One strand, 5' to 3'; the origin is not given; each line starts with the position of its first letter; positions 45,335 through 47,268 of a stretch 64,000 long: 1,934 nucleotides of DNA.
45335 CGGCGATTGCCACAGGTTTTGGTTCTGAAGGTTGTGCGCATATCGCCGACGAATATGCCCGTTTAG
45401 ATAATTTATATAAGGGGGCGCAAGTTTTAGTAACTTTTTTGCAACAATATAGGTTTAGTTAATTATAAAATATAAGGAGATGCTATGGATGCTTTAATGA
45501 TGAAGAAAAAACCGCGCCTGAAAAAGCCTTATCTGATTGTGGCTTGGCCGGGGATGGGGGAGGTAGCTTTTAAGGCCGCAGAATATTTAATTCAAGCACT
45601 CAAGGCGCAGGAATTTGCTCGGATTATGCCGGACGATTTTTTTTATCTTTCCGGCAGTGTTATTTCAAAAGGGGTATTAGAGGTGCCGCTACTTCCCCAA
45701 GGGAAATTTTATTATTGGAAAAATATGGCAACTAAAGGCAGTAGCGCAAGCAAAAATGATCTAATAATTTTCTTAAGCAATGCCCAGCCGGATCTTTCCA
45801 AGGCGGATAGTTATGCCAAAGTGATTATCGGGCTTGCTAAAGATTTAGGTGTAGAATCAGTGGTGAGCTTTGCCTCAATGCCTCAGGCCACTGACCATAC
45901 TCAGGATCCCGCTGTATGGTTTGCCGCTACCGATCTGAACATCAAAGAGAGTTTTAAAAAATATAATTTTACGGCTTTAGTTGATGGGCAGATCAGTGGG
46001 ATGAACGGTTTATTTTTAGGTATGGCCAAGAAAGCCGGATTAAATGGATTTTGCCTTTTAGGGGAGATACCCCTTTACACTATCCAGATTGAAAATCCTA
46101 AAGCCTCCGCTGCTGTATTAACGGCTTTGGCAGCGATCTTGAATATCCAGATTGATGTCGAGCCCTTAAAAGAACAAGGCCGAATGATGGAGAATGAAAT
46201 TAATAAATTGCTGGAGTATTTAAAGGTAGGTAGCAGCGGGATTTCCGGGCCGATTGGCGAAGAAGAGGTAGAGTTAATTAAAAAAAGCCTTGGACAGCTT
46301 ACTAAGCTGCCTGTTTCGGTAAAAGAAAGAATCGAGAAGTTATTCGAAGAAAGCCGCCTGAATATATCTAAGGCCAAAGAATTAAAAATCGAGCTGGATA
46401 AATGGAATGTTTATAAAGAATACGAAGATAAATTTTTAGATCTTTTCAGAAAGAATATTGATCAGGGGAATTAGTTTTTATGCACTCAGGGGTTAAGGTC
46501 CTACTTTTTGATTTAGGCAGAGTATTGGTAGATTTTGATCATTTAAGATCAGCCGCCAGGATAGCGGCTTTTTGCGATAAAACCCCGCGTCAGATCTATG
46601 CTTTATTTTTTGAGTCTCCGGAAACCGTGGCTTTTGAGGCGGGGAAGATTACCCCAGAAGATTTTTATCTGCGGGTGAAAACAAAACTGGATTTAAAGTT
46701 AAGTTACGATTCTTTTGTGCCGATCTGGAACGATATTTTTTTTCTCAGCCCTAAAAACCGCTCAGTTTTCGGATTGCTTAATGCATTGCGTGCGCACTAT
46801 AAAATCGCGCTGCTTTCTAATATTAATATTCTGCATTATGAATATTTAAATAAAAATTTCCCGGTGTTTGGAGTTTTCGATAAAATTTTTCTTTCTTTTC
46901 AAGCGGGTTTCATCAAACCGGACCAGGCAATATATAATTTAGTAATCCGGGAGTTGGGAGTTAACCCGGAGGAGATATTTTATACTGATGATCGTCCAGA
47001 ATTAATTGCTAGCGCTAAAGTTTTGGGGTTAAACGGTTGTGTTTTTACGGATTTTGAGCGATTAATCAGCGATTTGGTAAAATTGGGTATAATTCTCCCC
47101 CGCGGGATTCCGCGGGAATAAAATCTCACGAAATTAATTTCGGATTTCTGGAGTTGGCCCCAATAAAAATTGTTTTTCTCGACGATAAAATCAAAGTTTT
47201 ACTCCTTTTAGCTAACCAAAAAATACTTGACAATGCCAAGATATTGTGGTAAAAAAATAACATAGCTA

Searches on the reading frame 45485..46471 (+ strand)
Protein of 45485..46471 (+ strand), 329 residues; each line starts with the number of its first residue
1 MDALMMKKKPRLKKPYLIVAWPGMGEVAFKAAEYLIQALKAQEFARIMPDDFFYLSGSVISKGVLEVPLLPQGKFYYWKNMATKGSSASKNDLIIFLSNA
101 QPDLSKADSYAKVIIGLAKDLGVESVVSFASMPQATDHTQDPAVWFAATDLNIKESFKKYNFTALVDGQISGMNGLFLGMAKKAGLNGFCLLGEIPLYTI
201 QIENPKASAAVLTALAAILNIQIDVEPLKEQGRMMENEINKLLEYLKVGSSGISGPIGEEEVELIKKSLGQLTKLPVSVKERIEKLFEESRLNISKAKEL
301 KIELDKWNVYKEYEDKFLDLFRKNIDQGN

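Call 68: search_protein_families(library=pfam, proteins=[window:45485-46471:+], max_evalue=0.0001)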
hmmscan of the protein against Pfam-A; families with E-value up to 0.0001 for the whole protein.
window:45485-46471:+ (329 aa): 1 family
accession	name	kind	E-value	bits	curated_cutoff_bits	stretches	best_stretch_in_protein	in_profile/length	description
PF09754.15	PAC2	-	6.9e-37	127.8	25.8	1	17-242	1-214/215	PAC2 family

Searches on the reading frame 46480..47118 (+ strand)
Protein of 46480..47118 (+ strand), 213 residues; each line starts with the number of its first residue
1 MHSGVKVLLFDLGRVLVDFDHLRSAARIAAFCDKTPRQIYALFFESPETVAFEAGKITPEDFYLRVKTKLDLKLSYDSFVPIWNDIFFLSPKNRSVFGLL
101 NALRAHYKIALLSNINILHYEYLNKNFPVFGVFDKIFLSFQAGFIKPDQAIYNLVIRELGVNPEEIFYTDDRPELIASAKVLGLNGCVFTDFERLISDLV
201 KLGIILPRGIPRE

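Call 68: search_protein_families(library=pfam, proteins=[window:46480-47118:+], max_evalue=0.0001)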
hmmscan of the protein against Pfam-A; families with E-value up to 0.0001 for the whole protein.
window:46480-47118:+ (213 aa): 2 families
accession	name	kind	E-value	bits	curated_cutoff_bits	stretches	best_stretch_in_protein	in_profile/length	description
PF00702.32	Hydrolase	-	5.5e-10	40.4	26.4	1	91-183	99-191/191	haloacid dehalogenase-like hydrolase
PF13419.12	HAD_2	-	1.7e-08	35.2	23.8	1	75-185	61-174/178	Haloacid dehalogenase-like hydrolase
